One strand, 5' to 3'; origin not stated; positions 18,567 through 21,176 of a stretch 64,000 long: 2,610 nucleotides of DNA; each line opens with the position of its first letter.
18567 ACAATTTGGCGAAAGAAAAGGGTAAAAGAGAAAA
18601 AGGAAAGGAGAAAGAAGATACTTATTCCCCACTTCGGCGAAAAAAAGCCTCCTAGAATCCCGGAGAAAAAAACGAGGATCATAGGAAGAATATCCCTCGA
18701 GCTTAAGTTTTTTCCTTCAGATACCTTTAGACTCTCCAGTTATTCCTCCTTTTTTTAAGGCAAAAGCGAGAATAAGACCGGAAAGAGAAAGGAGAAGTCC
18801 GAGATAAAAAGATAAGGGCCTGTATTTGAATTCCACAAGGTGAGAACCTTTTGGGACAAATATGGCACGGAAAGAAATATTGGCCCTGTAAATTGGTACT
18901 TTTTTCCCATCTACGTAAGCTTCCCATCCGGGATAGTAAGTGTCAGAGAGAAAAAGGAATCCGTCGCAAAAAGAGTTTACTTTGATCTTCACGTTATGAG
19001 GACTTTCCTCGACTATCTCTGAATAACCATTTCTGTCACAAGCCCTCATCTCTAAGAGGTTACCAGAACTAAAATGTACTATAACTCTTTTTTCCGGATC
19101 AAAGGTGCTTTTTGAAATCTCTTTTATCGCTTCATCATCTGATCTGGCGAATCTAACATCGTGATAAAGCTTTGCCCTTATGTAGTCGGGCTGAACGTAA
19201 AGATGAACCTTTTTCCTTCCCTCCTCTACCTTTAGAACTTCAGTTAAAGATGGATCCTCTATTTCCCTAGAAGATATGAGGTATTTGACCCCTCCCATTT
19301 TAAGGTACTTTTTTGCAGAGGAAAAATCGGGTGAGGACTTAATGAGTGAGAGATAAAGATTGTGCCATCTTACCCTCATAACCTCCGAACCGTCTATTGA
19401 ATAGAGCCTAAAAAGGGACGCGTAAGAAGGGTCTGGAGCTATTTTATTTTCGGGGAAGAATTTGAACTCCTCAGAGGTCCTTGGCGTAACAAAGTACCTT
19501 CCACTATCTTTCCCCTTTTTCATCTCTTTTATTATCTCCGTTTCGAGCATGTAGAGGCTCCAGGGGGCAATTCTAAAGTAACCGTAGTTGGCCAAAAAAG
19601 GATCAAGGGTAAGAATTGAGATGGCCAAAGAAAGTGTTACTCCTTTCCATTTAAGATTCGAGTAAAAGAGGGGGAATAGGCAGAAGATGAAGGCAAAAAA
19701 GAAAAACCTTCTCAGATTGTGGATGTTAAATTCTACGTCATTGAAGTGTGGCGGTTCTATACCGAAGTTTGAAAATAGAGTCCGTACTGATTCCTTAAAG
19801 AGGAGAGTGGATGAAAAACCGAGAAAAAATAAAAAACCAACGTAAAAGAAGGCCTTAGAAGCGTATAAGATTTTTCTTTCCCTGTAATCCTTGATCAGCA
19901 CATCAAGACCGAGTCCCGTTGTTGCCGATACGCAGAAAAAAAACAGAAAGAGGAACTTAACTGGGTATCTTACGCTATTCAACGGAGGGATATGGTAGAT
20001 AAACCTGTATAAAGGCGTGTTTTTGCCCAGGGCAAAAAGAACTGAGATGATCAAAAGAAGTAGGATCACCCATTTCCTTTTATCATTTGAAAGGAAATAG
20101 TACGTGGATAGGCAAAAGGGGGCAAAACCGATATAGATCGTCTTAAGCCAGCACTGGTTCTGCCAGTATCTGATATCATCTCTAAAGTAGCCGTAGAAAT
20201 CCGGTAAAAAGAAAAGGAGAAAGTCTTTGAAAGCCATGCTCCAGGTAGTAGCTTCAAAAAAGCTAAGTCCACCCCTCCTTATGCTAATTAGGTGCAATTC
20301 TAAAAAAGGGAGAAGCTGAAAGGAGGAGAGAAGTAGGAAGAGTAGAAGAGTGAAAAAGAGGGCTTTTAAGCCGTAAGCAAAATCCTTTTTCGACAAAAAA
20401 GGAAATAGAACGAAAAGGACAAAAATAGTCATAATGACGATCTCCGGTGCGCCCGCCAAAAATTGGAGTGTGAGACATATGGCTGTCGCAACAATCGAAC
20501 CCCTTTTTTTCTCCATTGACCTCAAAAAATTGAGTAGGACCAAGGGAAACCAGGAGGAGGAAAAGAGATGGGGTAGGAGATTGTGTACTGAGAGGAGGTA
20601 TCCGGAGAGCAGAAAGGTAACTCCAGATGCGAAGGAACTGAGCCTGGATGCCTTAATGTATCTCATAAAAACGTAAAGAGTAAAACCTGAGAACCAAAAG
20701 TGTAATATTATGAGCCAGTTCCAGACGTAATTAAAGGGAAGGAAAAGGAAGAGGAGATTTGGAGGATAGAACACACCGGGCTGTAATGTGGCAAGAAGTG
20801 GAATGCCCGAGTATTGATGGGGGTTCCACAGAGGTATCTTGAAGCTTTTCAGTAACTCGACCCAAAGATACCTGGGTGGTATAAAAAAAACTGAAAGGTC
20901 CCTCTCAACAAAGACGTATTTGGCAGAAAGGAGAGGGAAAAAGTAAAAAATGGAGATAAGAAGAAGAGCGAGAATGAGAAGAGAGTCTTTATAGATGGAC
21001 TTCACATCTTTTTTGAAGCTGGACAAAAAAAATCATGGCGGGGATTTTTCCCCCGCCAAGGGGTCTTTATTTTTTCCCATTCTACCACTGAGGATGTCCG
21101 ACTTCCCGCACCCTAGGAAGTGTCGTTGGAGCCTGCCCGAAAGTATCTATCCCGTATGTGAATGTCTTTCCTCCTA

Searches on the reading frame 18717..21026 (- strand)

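Call 10: search_protein_families(library=pfam, proteins=[window:18717-21026:-], max_evalue=0.00001)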
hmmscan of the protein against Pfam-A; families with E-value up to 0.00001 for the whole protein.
window:18717-21026:- (769 aa): 1 family
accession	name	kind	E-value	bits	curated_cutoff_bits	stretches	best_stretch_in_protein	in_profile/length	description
PF09586.16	YfhO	-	9.9e-14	51.1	28.5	1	677-747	764-835/835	Bacterial membrane protein YfhO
